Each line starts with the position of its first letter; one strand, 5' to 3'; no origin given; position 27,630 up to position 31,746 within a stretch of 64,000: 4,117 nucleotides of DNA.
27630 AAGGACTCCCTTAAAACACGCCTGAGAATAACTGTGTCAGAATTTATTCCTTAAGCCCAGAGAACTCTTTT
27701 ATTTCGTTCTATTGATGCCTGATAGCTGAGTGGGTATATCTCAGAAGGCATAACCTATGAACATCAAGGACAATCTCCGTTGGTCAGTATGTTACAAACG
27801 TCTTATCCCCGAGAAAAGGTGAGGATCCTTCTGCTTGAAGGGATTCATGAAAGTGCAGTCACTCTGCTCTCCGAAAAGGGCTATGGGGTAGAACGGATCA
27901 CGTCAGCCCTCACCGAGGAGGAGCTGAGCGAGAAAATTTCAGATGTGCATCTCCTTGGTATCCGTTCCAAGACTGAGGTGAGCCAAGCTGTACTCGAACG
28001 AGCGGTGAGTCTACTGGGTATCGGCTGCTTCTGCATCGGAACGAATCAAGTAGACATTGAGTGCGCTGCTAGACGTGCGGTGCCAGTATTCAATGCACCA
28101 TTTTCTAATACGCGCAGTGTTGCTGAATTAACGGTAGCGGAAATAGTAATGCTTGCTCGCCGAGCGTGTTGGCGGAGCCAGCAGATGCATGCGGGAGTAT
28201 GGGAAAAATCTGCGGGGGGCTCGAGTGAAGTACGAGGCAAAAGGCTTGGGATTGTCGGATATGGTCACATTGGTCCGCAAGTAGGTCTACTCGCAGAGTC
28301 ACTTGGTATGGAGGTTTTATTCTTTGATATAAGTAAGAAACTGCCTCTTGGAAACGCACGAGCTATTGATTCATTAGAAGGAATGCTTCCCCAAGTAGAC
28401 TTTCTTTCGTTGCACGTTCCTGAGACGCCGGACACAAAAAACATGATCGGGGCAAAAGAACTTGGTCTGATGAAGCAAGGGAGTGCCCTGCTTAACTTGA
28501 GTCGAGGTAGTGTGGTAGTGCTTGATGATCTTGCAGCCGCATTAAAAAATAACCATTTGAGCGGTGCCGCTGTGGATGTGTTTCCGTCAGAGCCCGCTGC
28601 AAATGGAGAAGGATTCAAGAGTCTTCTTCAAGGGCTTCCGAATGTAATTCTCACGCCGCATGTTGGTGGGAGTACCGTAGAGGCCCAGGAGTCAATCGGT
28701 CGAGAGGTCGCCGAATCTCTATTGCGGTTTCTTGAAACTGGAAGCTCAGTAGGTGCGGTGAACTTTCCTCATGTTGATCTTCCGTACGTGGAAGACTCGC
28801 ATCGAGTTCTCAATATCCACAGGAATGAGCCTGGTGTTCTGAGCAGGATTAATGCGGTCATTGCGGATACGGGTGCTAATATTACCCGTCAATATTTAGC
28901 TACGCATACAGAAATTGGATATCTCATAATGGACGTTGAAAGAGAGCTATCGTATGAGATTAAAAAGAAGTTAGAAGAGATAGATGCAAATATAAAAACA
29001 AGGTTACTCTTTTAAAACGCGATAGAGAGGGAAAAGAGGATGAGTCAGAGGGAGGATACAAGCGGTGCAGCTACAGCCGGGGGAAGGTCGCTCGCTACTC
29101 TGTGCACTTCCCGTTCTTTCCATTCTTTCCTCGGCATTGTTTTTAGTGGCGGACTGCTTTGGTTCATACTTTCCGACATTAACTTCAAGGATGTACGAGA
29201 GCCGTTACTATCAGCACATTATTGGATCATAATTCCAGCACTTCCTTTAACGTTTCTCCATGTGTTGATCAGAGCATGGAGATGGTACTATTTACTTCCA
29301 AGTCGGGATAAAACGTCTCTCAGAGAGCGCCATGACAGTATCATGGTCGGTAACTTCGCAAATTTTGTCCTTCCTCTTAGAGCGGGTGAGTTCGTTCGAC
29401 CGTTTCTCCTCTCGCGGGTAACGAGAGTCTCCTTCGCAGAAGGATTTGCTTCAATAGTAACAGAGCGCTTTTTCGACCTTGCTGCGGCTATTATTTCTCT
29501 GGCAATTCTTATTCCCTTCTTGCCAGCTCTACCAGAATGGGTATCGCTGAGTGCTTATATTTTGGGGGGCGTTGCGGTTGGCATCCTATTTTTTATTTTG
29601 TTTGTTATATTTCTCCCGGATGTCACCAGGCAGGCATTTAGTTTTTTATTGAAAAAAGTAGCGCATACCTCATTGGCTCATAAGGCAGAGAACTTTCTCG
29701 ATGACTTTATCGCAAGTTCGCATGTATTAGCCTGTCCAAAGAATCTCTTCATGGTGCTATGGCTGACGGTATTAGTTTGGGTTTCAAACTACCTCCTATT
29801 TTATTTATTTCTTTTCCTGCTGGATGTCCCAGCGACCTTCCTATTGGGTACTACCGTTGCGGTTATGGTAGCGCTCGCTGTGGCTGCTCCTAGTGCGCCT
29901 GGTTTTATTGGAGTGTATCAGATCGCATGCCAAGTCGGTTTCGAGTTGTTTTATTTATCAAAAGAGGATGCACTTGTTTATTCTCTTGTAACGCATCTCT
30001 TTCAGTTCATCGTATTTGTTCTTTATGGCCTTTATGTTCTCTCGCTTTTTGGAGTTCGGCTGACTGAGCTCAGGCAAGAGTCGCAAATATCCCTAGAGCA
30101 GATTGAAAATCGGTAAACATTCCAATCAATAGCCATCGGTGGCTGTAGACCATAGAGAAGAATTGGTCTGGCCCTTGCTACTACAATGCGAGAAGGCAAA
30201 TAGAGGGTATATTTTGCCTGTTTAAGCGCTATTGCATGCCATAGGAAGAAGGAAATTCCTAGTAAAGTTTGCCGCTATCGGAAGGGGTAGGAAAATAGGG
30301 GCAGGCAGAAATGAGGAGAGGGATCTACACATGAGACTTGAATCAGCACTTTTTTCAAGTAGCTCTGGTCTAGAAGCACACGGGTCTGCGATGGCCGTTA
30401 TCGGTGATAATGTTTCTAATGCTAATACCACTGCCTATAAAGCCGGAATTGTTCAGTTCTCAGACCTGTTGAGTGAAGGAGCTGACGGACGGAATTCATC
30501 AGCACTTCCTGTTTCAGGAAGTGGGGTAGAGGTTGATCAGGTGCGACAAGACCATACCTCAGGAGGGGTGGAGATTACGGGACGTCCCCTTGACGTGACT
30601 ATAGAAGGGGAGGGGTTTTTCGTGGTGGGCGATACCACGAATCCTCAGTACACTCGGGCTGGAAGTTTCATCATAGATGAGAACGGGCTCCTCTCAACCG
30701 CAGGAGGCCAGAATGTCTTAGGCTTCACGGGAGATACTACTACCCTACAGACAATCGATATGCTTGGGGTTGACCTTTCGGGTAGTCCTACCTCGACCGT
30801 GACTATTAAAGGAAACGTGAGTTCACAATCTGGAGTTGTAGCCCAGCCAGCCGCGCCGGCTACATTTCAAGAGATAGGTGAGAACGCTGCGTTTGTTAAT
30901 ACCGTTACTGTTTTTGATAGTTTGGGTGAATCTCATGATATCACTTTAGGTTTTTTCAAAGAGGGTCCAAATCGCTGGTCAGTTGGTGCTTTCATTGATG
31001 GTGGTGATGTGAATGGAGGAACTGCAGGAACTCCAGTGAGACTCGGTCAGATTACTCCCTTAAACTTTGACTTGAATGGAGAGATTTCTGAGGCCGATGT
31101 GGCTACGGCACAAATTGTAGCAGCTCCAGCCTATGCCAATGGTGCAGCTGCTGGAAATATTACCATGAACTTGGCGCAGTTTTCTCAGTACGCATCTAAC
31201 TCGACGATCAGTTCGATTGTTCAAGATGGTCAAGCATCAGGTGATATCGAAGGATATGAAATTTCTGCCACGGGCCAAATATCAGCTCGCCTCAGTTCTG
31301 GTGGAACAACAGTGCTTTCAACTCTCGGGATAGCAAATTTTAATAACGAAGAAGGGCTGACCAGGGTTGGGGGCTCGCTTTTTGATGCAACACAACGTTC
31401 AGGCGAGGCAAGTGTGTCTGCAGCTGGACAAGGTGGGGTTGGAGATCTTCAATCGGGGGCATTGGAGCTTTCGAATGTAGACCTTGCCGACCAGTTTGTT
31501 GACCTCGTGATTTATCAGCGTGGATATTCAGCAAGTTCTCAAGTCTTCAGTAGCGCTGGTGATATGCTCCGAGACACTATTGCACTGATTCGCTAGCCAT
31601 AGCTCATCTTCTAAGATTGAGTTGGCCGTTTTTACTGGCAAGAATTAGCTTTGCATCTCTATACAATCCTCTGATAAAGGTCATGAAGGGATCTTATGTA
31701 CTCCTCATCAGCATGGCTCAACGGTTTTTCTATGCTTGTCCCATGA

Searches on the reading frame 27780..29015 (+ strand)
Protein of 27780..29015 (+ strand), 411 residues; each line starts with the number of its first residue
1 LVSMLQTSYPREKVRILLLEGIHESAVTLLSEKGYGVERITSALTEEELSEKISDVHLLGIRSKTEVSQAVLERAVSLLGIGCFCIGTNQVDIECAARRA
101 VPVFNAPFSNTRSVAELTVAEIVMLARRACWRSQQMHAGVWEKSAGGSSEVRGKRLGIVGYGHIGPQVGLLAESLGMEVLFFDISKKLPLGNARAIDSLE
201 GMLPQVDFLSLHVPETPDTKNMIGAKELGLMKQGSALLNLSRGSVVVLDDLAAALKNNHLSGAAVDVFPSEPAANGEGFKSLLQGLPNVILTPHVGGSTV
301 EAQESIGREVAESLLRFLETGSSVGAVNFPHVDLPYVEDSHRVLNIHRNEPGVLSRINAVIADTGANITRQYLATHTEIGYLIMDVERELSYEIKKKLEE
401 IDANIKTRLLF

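Call 39: search_protein_families(library=pfam, proteins=[window:27780-29015:+], max_evalue=0.001)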
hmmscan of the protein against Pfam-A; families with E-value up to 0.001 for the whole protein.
window:27780-29015:+ (411 aa): 4 families
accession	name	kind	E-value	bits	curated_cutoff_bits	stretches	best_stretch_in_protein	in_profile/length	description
PF02826.25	2-Hacid_dh_C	-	4.9e-47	160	25.1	1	120-296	2-178/178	D-isomer specific 2-hydroxyacid dehydrogenase, NAD binding domain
PF00389.36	2-Hacid_dh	-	1.1e-32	112.9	24.6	1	16-328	1-134/134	D-isomer specific 2-hydroxyacid dehydrogenase, catalytic domain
PF22629.2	ACT_AHAS_ss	-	2e-12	47.5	27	1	346-402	4-63/67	AHAS small subunit-like ACT domain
PF01842.31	ACT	-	2e-05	24.7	27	1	347-387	7-49/66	ACT domain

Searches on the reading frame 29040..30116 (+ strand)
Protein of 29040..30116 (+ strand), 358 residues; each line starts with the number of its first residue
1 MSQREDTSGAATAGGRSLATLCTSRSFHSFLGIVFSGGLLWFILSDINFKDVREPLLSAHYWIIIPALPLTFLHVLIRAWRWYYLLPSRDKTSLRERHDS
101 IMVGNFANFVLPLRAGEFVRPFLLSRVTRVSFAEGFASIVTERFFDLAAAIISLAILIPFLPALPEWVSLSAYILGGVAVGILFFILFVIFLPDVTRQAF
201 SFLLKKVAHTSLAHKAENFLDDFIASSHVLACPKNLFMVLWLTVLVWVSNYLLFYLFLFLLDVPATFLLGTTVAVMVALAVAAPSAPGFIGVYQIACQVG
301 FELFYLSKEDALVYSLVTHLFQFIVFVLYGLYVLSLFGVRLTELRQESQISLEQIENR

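Call 39: search_protein_families(library=pfam, proteins=[window:29040-30116:+], max_evalue=0.001)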
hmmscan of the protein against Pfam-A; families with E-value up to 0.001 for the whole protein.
window:29040-30116:+ (358 aa): 1 family
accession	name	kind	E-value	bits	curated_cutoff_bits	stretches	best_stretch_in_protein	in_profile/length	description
PF03706.18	LPG_synthase_TM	-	2.5e-52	178.7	33.4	1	30-330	2-302/302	Lysylphosphatidylglycerol synthase TM region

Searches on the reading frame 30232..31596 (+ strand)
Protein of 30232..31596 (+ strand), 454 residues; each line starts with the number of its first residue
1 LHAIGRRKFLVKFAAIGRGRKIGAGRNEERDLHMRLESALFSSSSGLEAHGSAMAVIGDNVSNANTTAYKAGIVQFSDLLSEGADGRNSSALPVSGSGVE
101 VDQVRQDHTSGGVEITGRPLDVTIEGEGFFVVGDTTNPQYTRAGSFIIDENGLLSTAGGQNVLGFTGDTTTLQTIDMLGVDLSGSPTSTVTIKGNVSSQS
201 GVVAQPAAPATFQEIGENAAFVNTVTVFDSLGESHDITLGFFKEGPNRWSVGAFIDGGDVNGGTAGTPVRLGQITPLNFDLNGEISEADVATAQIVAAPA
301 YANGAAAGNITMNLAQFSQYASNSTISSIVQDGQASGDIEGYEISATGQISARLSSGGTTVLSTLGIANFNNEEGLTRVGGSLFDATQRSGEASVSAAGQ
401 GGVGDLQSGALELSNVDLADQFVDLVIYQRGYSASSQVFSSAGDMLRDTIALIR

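Call 39: search_protein_families(library=pfam, proteins=[window:30232-31596:+], max_evalue=0.001)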
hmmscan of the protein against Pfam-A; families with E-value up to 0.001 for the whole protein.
window:30232-31596:+ (454 aa): 4 families
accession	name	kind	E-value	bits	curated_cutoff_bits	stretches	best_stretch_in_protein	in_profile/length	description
PF07559.19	FlgE_D2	-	2.7e-19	70.5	22.7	1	208-333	8-141/142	Flagellar basal body protein FlaE D2 domain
PF06429.18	Flg_bbr_C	-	1.4e-12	47.4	23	1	407-451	1-45/46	Flagellar basal body rod FlgEFG protein C-terminal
PF22692.1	LlgE_F_G_D1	-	3.4e-09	37.2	27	1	124-177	2-44/64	Flagellar hook protein FlgE/F/G D1 domain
PF00460.25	Flg_bb_rod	-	2.6e-05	24.5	20.7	1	43-70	4-31/31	Flagella basal body rod protein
